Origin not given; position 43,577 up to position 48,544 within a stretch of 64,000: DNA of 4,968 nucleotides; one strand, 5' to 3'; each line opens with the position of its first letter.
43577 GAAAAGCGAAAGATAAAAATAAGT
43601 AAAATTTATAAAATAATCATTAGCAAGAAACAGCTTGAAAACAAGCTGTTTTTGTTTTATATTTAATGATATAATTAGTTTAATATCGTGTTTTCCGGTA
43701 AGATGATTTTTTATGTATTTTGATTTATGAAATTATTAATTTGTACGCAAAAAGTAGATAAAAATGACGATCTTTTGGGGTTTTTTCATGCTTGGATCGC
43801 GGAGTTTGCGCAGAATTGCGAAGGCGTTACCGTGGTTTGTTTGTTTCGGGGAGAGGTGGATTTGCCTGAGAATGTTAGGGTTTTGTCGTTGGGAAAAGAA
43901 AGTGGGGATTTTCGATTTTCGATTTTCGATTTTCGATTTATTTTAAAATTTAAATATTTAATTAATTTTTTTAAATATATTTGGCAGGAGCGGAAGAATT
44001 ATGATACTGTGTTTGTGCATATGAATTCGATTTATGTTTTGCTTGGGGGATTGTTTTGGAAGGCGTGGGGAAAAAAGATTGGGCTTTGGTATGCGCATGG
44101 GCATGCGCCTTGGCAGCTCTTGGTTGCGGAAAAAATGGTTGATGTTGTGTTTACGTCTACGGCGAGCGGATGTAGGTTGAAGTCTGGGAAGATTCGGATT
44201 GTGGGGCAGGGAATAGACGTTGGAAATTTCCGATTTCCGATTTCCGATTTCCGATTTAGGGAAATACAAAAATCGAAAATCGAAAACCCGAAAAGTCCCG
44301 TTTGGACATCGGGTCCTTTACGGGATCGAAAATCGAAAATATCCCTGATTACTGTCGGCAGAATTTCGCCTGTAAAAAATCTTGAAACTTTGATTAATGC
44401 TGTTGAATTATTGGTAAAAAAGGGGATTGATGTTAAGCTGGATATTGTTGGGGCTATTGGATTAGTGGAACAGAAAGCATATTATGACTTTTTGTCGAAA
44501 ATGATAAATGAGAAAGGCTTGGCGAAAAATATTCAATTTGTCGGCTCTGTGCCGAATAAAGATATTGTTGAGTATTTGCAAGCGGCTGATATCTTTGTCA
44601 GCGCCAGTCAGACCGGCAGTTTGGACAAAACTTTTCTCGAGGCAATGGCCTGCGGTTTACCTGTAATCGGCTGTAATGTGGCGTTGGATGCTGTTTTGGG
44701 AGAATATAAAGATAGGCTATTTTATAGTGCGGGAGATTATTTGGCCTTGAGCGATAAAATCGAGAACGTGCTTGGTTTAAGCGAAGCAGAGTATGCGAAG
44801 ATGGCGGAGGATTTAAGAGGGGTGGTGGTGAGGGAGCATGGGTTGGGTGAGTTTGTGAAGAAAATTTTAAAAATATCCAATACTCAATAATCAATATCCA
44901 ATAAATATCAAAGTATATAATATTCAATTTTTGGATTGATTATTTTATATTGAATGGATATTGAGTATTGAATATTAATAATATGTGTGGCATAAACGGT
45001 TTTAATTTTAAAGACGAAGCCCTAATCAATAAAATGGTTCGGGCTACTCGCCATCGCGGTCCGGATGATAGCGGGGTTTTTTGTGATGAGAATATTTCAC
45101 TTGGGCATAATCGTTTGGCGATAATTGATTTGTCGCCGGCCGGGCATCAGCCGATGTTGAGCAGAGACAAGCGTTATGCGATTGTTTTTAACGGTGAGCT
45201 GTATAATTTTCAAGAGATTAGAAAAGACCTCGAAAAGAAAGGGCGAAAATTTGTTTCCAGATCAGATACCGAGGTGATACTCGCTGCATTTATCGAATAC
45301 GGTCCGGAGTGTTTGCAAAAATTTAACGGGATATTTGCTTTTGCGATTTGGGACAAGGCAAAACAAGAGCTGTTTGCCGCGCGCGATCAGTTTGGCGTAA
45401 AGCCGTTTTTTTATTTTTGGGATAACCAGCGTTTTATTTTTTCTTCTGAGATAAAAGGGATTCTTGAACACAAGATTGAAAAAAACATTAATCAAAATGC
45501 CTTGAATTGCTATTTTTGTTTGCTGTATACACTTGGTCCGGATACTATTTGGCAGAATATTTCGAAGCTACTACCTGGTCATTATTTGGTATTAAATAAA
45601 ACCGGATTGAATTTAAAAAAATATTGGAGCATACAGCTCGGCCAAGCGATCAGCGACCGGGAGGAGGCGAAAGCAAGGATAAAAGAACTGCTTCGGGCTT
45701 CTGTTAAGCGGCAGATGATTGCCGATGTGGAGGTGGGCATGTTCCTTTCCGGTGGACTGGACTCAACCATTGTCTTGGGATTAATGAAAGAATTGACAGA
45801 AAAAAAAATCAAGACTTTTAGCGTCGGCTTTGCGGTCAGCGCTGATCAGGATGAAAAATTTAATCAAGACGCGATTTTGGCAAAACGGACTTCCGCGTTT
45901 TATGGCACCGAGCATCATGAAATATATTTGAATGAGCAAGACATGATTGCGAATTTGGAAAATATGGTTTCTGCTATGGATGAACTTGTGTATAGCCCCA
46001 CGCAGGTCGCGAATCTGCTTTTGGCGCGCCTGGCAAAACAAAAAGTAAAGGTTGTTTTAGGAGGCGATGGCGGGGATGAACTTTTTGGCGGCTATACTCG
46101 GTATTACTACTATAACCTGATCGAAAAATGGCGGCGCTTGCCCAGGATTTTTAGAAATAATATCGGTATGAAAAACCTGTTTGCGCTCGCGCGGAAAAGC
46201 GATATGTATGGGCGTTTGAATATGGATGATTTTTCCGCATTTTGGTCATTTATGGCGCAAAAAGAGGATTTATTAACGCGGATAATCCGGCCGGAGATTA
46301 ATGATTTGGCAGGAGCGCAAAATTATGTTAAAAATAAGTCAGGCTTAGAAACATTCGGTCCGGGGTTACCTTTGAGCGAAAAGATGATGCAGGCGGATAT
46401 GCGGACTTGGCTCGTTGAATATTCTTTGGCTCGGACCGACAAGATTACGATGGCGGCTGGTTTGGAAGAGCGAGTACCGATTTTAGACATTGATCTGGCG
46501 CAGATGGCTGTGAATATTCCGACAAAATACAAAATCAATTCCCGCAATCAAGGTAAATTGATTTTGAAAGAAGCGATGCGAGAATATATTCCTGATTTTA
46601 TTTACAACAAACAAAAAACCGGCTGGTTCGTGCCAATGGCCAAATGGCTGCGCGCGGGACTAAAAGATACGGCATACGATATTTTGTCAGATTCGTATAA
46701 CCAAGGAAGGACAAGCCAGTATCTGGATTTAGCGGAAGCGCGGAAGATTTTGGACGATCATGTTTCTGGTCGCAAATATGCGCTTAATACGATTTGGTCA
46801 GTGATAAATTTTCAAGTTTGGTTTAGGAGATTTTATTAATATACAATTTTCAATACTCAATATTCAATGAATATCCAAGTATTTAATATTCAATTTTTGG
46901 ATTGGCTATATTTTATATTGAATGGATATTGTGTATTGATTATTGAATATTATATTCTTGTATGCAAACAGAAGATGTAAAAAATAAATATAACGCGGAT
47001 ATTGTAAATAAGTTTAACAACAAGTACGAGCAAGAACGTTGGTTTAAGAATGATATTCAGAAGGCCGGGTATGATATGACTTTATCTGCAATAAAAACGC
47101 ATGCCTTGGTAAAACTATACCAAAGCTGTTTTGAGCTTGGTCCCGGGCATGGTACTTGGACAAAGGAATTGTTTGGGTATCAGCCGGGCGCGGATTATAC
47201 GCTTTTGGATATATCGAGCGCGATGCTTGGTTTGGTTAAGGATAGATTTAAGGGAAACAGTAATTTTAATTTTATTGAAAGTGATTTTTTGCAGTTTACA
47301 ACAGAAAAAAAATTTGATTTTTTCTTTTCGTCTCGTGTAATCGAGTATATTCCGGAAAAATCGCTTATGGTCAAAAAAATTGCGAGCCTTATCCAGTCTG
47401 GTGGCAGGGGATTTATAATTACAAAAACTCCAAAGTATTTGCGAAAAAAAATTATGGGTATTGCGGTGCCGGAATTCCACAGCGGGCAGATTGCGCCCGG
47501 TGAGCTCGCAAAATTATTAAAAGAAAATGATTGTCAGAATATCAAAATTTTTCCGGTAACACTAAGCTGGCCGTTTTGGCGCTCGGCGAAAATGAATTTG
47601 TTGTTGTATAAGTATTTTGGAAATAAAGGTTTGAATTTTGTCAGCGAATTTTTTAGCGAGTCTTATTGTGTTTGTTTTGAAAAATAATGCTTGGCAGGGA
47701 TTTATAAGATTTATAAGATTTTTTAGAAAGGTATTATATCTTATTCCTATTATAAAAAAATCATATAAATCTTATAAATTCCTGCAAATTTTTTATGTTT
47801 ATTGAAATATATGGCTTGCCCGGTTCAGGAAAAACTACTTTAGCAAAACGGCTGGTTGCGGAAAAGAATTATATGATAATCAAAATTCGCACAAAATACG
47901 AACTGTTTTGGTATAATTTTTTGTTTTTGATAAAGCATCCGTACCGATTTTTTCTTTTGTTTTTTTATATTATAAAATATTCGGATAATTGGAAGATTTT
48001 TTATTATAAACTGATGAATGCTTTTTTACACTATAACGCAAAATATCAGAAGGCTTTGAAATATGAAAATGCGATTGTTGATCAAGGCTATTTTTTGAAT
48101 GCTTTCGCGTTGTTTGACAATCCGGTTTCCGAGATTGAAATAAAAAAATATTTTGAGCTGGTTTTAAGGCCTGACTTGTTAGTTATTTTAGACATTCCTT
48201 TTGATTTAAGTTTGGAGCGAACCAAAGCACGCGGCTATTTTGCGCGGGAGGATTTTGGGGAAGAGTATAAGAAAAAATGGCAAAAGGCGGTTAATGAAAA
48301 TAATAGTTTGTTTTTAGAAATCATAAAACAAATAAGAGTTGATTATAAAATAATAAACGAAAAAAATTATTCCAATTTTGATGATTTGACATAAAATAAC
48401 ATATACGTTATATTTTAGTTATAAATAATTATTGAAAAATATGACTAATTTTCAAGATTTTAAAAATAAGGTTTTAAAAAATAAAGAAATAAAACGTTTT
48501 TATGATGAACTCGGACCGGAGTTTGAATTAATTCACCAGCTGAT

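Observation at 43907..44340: GT4 glycosyltransferase with about 150 bp of word-repeat and hairpin DNA translated as its inter-domain linker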

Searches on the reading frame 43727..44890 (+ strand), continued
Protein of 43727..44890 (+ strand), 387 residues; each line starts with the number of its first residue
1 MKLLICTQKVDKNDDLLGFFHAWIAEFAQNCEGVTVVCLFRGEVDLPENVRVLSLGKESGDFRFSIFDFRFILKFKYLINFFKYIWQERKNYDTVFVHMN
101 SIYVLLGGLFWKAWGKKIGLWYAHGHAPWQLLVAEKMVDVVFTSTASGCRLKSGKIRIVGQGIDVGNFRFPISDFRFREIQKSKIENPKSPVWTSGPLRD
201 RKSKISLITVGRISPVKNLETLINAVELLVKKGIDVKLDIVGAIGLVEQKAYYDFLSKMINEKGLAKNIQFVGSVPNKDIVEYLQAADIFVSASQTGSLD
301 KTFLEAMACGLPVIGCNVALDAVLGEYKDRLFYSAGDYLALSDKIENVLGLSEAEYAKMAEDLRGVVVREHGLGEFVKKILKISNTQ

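Call 85: fold_search(model_id=the predicted structure, library=pdb)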
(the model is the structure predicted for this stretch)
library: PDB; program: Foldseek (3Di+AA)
matches with E <= 10: 1702; with E <= 0.001: 388
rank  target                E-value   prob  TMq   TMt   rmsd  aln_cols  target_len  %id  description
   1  6kih_A                7.0e-19  1.00  0.77  0.75   4.5       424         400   16  Sucrose-phosphate synthase (tll1590) from Thermosynechococcus elongatus (released 2020-05-27)
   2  3mbo_A                7.0e-19  1.00  0.73  0.76   5.0       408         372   19  Crystal Structure of the Glycosyltransferase BaBshA bound with UDP and L-malate (released 2010-09-29)
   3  3c4q_A                7.0e-19  1.00  0.74  0.73   5.0       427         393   18  Structure of the retaining glycosyltransferase MshA : The first step in mycothiol biosynthesis. Organism : Corynebacte (released 2008-04-01)
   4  3mbo_F                3.8e-18  1.00  0.73  0.76   6.5       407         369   17  Crystal Structure of the Glycosyltransferase BaBshA bound with UDP and L-malate (released 2010-09-29)
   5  3mbo_C                4.3e-18  1.00  0.75  0.78   5.6       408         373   18  Crystal Structure of the Glycosyltransferase BaBshA bound with UDP and L-malate (released 2010-09-29)
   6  3c48_B                4.3e-18  1.00  0.48  0.47  11.0       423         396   19  Structure of the retaining glycosyltransferase MshA: The first step in mycothiol biosynthesis. Organism: Corynebacteri (released 2008-03-25)
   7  6n1x                  4.8e-18  1.00  0.74  0.75   5.5       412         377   17  BshA from Staphylococcus aureus complexed with UDP and N-acetylglucosamine (released 2019-08-21)
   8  4xsu_A                5.1e-18  1.00  0.72  0.75   6.0       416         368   14  Crystal structure of Anabaena Alr3699/HepE in complex with UDP and glucose (released 2016-01-13)
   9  3mbo_E                5.1e-18  1.00  0.73  0.75   6.9       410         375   18  Crystal Structure of the Glycosyltransferase BaBshA bound with UDP and L-malate (released 2010-09-29)
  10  6d9t                  5.4e-18  1.00  0.73  0.75   6.8       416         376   17  BshA from Staphylococcus aureus complexed with UDP (released 2019-05-08)
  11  7qsg_A                6.4e-18  1.00  0.72  0.73   4.8       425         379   15  Methylmannose polysaccharide mannosyltransferase from M. hassiacum (released 2023-01-25)
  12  3c4q_B                6.4e-18  1.00  0.73  0.72   5.3       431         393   18  Structure of the retaining glycosyltransferase MshA : The first step in mycothiol biosynthesis. Organism : Corynebacte (released 2008-04-01)
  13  2jjm_A                7.2e-18  1.00  0.73  0.78   4.5       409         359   16  Crystal Structure of a family GT4 glycosyltransferase from Bacillus anthracis ORF BA1558. (released 2008-08-05)
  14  3mbo_D                8.1e-18  1.00  0.73  0.76   5.5       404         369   18  Crystal Structure of the Glycosyltransferase BaBshA bound with UDP and L-malate (released 2010-09-29)
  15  3mbo_B                8.1e-18  1.00  0.74  0.77   5.1       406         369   18  Crystal Structure of the Glycosyltransferase BaBshA bound with UDP and L-malate (released 2010-09-29)
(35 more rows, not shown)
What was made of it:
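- On Glycosyltransferase family 4 (GT-B fold, Pfam Glycos_transf_1): Foldseek to BshA, MshA, SPS, HepE and PimA with E down to 7e-19 and TM 0.72-0.77 (call 85).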

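Call 94: list_cluster_members(proteins=[P0002, P0003, P0004, P0005, P0006, P0007, P0008, P0009, P0017, P0061])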
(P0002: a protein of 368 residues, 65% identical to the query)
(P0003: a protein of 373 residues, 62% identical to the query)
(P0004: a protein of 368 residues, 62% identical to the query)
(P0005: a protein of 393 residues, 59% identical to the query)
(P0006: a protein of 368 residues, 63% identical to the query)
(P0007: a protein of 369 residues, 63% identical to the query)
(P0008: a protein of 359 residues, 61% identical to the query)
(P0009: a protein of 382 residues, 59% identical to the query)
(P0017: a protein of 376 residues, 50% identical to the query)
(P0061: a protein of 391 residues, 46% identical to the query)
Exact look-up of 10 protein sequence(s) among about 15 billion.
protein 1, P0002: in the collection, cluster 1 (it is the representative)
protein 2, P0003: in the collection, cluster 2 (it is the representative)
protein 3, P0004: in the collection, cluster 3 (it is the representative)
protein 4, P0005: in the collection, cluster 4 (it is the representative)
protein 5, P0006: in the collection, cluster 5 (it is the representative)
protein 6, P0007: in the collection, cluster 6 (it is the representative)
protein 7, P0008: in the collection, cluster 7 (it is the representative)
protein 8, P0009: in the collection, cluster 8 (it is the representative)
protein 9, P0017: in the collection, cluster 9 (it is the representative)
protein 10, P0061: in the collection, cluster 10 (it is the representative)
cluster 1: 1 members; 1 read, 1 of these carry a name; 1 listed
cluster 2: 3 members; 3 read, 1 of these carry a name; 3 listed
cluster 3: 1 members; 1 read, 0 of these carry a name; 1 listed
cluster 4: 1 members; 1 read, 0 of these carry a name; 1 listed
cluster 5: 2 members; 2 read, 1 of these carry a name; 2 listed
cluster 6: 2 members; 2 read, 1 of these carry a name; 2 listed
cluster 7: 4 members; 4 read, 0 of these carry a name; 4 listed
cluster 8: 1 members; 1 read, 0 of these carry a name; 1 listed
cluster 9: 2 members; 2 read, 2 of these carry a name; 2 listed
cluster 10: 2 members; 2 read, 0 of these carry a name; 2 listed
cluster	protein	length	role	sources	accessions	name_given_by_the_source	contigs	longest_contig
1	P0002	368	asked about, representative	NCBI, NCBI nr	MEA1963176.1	MAG: glycosyltransferase family 4 protein [Patescibacteria group bacterium] | glycosyltransferase family 4 protein [Patescibacteria group bacterium]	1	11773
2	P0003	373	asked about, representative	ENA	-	-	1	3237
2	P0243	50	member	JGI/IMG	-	predicted lactoylglutathione lyase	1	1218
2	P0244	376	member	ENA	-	-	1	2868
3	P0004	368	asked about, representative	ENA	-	-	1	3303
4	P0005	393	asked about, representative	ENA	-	-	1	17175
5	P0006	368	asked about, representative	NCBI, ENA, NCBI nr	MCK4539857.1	glycosyltransferase family 4 protein [Candidatus Parcubacteria bacterium]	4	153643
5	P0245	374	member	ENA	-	-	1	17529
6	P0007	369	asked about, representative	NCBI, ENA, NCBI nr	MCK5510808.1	glycosyltransferase family 4 protein [Candidatus Parcubacteria bacterium]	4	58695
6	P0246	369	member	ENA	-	-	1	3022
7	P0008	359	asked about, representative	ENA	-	-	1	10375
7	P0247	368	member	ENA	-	-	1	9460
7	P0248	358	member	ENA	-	-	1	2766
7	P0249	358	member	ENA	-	-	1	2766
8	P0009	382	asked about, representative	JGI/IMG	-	-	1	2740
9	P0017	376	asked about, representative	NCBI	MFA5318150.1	MAG: glycosyltransferase family 4 protein [Patescibacteria group bacterium]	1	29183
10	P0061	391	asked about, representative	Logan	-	-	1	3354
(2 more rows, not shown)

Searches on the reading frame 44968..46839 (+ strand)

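Call 79: search_protein_families(library=pfam, proteins=[window:44968-46839:+], max_evalue=0.001)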
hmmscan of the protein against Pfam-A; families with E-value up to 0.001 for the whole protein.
window:44968-46839:+ (623 aa): 4 families
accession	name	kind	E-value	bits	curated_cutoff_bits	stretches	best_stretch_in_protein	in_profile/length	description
PF00733.27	Asn_synthase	-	7.8e-88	295.9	21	1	238-620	2-354/354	Asparagine synthase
PF13537.11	GATase_7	-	4.2e-47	159.6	25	1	47-166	1-122/123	Glutamine amidotransferase domain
PF13522.11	GATase_6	-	4.7e-46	156.5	27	1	32-161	1-130/130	Glutamine amidotransferase domain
PF12481.13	DUF3700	-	0.00056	19.9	27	0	115-170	125-180/228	Aluminium induced protein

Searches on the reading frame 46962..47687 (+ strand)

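Call 79: search_protein_families(library=pfam, proteins=[window:46962-47687:+], max_evalue=0.001)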
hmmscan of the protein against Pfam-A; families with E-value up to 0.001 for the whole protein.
window:46962-47687:+ (241 aa): 7 families
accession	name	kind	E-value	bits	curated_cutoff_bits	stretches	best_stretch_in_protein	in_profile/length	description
PF08242.18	Methyltransf_12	-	8.8e-12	46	30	1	58-149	2-97/98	Methyltransferase domain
PF13649.12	Methyltransf_25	-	6.6e-11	43.2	27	1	58-148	3-97/97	Methyltransferase domain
PF08241.18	Methyltransf_11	-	9.2e-11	42.7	21.2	1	58-150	2-93/95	Methyltransferase domain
PF13847.12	Methyltransf_31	-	2e-10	40.9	27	1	58-152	9-109/145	Methyltransferase domain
PF13489.12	Methyltransf_23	-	1.6e-08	34.9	27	1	55-194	25-162/164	Methyltransferase domain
PF00398.26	RrnaAD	-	7.1e-07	29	24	1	50-129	28-110/263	Ribosomal RNA adenine dimethylase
PF05401.17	NodS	-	0.00042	20.6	24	1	55-145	46-134/201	Nodulation protein S (NodS)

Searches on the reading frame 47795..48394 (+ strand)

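Call 79: search_protein_families(library=pfam, proteins=[window:47795-48394:+], max_evalue=0.001)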
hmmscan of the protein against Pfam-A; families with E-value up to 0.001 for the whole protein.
window:47795-48394:+ (199 aa): 5 families
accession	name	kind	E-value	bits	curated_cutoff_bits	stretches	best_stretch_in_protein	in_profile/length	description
PF13238.12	AAA_18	-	9.4e-07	29.8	29.4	1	3-158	1-123/128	AAA domain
PF02223.23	Thymidylate_kin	-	1.5e-06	28.5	27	1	80-173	69-170/185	Thymidylate kinase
PF13671.12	AAA_33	-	4.3e-05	24.3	27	1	5-29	4-28/143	AAA domain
PF13207.12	AAA_17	-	8.5e-05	23.3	27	0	6-29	1-24/136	AAA domain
PF13401.12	AAA_22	-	0.00023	21.9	27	1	2-78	7-59/130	AAA domain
